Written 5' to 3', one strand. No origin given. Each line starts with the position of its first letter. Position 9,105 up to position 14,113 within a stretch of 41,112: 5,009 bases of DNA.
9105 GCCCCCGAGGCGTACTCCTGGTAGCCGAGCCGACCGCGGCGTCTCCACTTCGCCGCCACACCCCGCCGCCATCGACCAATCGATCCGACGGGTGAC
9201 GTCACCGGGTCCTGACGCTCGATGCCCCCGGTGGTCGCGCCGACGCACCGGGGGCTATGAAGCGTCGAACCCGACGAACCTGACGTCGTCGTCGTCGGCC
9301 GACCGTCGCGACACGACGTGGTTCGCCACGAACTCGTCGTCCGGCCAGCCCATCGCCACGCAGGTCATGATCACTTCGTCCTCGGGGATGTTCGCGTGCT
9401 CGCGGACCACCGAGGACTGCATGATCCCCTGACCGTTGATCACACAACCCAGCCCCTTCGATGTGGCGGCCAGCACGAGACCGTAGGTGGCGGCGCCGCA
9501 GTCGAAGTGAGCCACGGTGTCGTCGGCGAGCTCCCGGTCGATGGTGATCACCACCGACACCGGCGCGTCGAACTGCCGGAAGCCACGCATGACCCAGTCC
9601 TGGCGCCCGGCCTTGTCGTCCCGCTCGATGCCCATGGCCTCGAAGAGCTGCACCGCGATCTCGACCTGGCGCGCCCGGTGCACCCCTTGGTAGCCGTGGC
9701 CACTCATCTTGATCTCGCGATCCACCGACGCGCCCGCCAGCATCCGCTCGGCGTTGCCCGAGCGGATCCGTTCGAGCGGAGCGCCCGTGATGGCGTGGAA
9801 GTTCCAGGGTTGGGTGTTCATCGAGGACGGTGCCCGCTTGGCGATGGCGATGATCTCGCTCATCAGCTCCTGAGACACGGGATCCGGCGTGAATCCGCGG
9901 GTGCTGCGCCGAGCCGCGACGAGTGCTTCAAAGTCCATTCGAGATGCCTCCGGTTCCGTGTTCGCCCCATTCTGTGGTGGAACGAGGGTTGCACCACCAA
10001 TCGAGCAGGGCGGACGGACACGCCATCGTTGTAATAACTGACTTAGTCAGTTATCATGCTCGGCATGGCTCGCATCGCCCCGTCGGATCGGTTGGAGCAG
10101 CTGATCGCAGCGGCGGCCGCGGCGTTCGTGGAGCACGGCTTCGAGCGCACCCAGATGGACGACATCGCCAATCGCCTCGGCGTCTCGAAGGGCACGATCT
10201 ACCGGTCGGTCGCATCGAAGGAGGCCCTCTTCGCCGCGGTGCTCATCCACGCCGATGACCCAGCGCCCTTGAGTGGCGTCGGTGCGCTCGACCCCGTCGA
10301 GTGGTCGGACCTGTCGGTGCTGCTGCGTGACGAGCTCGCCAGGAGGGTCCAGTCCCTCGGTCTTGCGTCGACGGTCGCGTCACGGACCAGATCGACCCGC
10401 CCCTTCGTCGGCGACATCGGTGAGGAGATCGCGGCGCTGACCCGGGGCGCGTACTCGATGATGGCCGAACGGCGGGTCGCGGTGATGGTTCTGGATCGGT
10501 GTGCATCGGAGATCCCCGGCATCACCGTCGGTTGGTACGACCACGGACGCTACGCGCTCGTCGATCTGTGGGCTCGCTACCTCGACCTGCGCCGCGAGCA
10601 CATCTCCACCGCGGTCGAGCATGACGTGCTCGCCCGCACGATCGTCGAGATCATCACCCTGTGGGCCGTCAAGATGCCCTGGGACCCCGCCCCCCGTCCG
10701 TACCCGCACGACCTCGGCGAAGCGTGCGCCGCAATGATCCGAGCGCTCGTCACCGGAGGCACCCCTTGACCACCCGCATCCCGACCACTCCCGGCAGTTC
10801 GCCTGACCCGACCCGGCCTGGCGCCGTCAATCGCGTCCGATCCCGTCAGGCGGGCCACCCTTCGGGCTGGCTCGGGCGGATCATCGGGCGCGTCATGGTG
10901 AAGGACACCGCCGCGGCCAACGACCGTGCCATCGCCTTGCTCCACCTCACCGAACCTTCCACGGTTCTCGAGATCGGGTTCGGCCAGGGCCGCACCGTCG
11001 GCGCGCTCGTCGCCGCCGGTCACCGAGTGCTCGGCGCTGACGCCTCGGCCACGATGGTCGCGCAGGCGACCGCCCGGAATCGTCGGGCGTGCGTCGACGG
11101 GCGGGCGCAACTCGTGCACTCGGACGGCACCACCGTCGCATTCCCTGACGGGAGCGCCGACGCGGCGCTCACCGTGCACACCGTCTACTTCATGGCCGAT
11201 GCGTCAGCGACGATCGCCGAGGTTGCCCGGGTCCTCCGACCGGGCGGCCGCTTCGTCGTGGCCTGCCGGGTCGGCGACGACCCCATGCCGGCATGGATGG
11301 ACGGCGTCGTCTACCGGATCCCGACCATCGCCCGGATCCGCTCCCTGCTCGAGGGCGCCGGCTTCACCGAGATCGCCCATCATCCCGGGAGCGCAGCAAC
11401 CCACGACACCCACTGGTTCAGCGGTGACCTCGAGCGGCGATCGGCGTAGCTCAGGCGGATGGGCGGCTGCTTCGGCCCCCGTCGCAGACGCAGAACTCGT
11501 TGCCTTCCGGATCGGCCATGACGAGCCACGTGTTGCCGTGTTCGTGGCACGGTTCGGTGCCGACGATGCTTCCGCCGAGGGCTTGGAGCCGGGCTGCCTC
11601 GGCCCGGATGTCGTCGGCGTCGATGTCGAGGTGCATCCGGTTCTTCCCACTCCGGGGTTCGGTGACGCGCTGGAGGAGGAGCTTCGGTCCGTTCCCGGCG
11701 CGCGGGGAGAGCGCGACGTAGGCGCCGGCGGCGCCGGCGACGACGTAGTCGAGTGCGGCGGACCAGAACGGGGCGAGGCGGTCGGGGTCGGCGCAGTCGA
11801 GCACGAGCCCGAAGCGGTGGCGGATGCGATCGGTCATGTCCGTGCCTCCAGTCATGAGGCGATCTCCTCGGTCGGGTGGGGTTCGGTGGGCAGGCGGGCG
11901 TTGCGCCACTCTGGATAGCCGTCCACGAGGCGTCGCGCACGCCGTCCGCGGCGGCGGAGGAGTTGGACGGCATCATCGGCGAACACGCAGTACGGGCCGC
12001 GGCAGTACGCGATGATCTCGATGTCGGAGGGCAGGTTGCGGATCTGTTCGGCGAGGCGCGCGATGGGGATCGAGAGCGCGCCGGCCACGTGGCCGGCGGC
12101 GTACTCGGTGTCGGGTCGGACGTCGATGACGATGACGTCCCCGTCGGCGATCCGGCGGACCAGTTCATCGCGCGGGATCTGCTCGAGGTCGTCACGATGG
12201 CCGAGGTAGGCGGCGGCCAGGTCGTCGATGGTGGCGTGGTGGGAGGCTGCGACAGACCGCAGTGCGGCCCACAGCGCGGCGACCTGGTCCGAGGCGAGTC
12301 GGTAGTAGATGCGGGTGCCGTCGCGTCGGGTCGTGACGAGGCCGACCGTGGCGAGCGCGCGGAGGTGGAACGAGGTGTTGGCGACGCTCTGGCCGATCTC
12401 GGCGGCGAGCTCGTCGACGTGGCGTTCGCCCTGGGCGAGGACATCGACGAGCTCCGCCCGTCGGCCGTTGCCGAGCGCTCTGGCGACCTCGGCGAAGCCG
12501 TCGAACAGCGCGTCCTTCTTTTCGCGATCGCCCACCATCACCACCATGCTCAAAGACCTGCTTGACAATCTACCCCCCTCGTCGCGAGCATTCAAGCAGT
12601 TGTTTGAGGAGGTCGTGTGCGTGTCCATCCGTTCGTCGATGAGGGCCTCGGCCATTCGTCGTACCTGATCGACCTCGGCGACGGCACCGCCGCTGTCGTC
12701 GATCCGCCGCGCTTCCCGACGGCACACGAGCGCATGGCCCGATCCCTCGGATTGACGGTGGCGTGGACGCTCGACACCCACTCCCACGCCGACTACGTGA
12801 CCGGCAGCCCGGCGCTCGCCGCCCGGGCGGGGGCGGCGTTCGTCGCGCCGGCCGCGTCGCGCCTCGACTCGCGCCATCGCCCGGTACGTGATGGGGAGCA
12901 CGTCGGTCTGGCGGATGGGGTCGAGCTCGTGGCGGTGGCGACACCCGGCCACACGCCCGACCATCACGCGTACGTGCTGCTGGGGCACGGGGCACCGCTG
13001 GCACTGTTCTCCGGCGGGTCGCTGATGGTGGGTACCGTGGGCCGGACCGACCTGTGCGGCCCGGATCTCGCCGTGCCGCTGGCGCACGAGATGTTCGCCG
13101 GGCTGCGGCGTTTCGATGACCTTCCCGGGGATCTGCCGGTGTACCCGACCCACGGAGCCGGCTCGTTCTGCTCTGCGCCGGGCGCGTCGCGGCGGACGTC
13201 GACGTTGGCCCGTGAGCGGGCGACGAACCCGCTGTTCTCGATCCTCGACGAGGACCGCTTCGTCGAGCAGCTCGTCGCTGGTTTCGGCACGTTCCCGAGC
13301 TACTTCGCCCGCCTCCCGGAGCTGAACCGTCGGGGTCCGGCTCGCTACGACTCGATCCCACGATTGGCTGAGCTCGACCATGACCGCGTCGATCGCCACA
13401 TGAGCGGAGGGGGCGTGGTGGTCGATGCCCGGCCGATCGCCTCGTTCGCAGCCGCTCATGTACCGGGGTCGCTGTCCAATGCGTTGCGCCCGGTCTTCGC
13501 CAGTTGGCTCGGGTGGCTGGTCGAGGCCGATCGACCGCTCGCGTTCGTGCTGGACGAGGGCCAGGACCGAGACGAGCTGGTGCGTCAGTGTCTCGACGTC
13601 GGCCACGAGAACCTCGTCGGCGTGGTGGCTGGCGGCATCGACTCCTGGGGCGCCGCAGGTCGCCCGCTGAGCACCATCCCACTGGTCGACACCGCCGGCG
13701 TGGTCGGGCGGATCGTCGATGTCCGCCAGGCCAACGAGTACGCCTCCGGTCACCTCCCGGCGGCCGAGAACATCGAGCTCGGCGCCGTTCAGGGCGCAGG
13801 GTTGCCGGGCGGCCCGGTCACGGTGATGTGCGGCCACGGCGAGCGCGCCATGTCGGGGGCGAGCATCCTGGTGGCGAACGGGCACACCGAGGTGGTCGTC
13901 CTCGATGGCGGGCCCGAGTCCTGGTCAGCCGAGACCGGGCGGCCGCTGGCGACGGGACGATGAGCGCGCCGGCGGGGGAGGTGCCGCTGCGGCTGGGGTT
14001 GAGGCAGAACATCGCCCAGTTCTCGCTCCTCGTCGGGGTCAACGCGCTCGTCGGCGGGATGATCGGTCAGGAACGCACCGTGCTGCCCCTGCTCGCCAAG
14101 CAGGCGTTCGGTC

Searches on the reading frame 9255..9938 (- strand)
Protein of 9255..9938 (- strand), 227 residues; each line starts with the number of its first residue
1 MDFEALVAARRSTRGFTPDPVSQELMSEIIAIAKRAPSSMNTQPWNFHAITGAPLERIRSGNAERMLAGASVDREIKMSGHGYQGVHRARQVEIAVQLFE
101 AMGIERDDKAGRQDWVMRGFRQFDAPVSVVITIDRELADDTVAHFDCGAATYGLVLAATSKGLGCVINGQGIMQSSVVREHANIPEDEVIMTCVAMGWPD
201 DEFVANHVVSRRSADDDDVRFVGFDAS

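Call 9: search_protein_families(library=pfam, proteins=[window:9255-9938:-], max_evalue=0.001)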
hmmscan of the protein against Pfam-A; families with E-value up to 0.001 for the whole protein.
window:9255-9938:- (227 aa): 2 families
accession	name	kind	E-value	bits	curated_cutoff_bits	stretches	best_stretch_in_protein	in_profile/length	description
PF00881.29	Nitroreductase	-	1.7e-29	103.6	23.5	1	8-198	2-167/167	Nitroreductase family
PF14512.11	TM1586_NiRdase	-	1.1e-07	32.1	27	1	23-48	157-182/215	Putative TM nitroreductase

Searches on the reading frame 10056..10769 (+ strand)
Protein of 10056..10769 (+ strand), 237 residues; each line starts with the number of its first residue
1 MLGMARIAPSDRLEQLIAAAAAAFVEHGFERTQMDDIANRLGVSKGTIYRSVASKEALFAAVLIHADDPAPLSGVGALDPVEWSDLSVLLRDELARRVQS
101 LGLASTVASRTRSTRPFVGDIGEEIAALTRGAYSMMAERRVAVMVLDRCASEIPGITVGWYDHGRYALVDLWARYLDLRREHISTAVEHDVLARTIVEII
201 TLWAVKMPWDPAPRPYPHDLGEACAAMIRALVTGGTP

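Call 9: search_protein_families(library=pfam, proteins=[window:10056-10769:+], max_evalue=0.001)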
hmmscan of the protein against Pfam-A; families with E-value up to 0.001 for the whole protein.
window:10056-10769:+ (237 aa): 1 family
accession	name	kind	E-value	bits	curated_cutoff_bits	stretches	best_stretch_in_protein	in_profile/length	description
PF00440.29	TetR_N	-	5.4e-16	58.5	24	1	16-62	1-47/47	Bacterial regulatory proteins, tetR family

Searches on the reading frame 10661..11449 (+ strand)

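Call 9: search_protein_families(library=pfam, proteins=[window:10661-11449:+], max_evalue=0.001)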
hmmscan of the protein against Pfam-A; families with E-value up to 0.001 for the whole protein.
window:10661-11449:+ (262 aa): 7 families
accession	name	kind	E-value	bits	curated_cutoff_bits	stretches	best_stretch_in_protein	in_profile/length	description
PF08241.18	Methyltransf_11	-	2e-20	73.6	21.2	1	103-200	1-95/95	Methyltransferase domain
PF13649.12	Methyltransf_25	-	1.8e-17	64.3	27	1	102-196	1-97/97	Methyltransferase domain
PF08242.18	Methyltransf_12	-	2.8e-10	41.2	30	1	103-198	1-98/98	Methyltransferase domain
PF01209.24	Ubie_methyltran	-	1.2e-08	35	20.1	1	98-200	47-151/233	ubiE/COQ5 methyltransferase family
PF13489.12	Methyltransf_23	-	9.4e-08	32.4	27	1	88-207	10-123/164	Methyltransferase domain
PF13847.12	Methyltransf_31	-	1.9e-07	31.3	27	1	100-201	5-110/145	Methyltransferase domain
PF01135.25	PCMT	-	0.00084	19.6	20.3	0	90-201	65-172/210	Protein-L-isoaspartate(D-aspartate) O-methyltransferase (PCMT)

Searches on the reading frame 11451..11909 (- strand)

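Call 9: search_protein_families(library=pfam, proteins=[window:11451-11909:-], max_evalue=0.001)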
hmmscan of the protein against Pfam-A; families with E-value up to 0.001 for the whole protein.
window:11451-11909:- (152 aa): 2 families
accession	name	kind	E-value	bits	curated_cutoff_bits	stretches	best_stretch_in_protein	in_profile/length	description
PF18029.7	Glyoxalase_6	-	2.7e-30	105.6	23.6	1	35-142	2-106/106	Glyoxalase-like domain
PF00903.31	Glyoxalase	-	1.5e-06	29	20.6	1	40-141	10-121/121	Glyoxalase/Bleomycin resistance protein/Dioxygenase superfamily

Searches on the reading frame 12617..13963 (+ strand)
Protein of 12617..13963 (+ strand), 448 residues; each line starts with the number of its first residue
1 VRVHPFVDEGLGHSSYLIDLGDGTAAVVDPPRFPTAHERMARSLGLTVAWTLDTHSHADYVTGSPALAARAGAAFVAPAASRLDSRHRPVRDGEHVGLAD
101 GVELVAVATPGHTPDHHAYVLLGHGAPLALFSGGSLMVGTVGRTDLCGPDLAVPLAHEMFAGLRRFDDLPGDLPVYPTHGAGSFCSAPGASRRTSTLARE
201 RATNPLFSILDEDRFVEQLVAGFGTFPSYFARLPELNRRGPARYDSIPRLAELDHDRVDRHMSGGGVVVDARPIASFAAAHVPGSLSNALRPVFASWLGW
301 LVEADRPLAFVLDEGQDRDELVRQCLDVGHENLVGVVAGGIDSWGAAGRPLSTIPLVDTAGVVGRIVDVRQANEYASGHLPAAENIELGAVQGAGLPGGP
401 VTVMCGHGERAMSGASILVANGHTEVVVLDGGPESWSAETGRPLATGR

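Call 9: search_protein_families(library=pfam, proteins=[window:12617-13963:+], max_evalue=0.001)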
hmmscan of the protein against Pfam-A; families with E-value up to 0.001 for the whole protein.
window:12617-13963:+ (448 aa): 1 family
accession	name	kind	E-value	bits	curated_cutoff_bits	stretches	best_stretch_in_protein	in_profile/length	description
PF00581.25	Rhodanese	-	4.9e-22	78.7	22.2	2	361-439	13-102/102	Rhodanese-like domain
